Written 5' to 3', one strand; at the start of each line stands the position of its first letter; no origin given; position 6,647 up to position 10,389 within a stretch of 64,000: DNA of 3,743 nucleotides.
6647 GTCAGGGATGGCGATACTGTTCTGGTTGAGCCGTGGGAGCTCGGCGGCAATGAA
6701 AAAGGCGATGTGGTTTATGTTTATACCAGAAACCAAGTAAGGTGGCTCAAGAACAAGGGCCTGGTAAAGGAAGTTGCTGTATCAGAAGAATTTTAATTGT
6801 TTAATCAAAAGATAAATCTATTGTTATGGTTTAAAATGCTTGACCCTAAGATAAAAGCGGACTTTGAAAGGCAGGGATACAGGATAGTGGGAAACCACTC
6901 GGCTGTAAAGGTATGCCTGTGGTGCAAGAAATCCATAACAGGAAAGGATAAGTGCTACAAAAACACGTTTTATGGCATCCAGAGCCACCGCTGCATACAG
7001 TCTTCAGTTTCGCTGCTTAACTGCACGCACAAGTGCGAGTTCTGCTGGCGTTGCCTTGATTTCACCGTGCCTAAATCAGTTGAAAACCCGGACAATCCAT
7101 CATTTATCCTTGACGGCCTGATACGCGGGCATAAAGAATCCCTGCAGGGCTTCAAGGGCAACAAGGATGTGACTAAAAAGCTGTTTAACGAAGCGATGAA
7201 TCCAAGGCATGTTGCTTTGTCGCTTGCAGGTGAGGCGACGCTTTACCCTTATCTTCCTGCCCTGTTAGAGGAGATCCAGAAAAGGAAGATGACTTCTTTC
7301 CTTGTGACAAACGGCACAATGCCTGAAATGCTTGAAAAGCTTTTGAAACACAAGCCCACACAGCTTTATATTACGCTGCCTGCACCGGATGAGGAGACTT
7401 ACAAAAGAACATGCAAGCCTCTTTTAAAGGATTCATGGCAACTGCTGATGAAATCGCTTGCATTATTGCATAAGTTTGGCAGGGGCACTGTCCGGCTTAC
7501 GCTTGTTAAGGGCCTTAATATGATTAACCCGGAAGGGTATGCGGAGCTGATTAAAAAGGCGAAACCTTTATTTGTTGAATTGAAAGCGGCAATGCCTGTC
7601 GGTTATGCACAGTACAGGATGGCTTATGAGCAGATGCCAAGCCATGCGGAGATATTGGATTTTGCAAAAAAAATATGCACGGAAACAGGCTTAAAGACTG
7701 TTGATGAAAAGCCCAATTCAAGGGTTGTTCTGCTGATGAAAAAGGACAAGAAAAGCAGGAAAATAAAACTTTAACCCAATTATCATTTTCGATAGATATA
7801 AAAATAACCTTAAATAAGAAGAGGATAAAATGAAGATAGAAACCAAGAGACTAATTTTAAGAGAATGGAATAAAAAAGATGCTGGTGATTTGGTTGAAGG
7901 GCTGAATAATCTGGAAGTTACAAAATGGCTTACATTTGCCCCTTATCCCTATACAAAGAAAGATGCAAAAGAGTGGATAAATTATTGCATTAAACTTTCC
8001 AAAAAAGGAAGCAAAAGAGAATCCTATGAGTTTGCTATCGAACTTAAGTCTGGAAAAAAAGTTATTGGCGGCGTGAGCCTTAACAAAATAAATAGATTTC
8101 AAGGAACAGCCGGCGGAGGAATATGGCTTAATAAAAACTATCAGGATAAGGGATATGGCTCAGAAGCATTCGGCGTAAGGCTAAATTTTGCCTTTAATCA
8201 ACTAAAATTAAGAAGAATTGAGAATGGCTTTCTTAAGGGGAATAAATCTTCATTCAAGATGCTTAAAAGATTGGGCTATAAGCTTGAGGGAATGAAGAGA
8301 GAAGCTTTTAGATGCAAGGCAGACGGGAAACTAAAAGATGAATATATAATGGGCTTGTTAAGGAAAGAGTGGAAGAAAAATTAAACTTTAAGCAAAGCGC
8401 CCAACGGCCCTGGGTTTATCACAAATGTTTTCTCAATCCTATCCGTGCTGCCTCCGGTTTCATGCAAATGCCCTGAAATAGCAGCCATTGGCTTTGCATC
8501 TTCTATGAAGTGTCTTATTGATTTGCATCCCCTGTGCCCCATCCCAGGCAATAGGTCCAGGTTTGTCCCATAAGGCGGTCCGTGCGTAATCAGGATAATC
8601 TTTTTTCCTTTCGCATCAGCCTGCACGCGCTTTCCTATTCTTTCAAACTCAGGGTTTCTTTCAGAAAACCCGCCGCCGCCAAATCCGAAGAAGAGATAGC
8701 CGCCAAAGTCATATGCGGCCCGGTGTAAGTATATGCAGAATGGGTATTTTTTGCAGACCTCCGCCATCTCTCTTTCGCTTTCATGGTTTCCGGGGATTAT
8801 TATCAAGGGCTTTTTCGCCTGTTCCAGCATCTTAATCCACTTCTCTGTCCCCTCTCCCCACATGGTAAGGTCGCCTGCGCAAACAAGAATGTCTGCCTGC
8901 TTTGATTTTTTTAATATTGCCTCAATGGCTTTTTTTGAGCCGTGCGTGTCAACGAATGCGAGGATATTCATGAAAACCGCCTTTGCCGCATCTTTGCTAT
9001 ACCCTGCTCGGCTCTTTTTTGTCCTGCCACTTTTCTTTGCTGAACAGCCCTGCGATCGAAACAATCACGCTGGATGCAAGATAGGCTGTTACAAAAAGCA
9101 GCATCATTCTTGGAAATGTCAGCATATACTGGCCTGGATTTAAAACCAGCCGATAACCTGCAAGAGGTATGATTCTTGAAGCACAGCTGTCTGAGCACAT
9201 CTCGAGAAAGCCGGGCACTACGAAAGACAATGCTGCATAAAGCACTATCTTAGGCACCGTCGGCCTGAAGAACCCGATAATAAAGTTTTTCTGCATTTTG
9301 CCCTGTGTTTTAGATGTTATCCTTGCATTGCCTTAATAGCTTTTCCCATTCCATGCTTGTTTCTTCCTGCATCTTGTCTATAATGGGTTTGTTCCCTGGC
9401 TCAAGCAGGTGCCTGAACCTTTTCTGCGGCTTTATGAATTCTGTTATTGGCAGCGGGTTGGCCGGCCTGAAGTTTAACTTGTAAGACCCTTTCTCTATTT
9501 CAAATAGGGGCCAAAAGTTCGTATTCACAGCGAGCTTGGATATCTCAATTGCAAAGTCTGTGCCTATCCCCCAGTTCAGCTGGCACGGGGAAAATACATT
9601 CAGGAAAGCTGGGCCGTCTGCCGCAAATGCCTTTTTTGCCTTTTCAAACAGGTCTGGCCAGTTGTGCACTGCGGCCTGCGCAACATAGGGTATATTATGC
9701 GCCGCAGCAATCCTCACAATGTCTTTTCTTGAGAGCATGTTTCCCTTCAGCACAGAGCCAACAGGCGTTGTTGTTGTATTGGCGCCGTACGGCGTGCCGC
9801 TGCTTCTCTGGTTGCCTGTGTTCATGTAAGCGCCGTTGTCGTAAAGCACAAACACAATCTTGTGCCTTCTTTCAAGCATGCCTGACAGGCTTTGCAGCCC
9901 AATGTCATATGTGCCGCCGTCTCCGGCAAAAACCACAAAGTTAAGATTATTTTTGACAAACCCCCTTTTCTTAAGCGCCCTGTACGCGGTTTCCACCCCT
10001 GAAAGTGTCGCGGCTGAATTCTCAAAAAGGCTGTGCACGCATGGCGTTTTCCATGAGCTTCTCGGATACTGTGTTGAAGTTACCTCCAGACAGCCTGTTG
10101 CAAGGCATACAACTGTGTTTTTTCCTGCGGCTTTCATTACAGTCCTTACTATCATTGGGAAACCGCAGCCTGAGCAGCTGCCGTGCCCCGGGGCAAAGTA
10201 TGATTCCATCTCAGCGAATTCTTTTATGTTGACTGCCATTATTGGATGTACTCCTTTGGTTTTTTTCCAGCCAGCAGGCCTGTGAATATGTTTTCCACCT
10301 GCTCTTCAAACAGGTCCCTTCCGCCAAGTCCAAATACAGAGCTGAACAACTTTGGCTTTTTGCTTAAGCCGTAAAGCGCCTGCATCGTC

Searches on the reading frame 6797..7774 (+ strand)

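Call 54: search_protein_families(library=pfam, proteins=[window:6797-7774:+], max_evalue=0.001)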
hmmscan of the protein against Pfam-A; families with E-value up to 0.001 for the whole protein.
window:6797-7774:+ (325 aa): 2 families
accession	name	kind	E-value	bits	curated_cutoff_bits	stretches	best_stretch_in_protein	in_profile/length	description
PF08608.17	Wyosine_form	-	2.6e-16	60.1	22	1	254-314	1-62/63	Wyosine base formation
PF04055.27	Radical_SAM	-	5.1e-14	53.2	29.5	1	75-251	6-165/166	Radical SAM superfamily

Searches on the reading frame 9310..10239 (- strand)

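Call 54: search_protein_families(library=pfam, proteins=[window:9310-10239:-], max_evalue=0.001)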
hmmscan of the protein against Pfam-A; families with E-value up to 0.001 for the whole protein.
window:9310-10239:- (309 aa): 1 family
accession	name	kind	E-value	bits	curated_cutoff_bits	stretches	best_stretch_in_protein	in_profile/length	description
PF02775.26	TPP_enzyme_C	-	6.2e-22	78.5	21.9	1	48-215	2-151/151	Thiamine pyrophosphate enzyme, C-terminal TPP binding domain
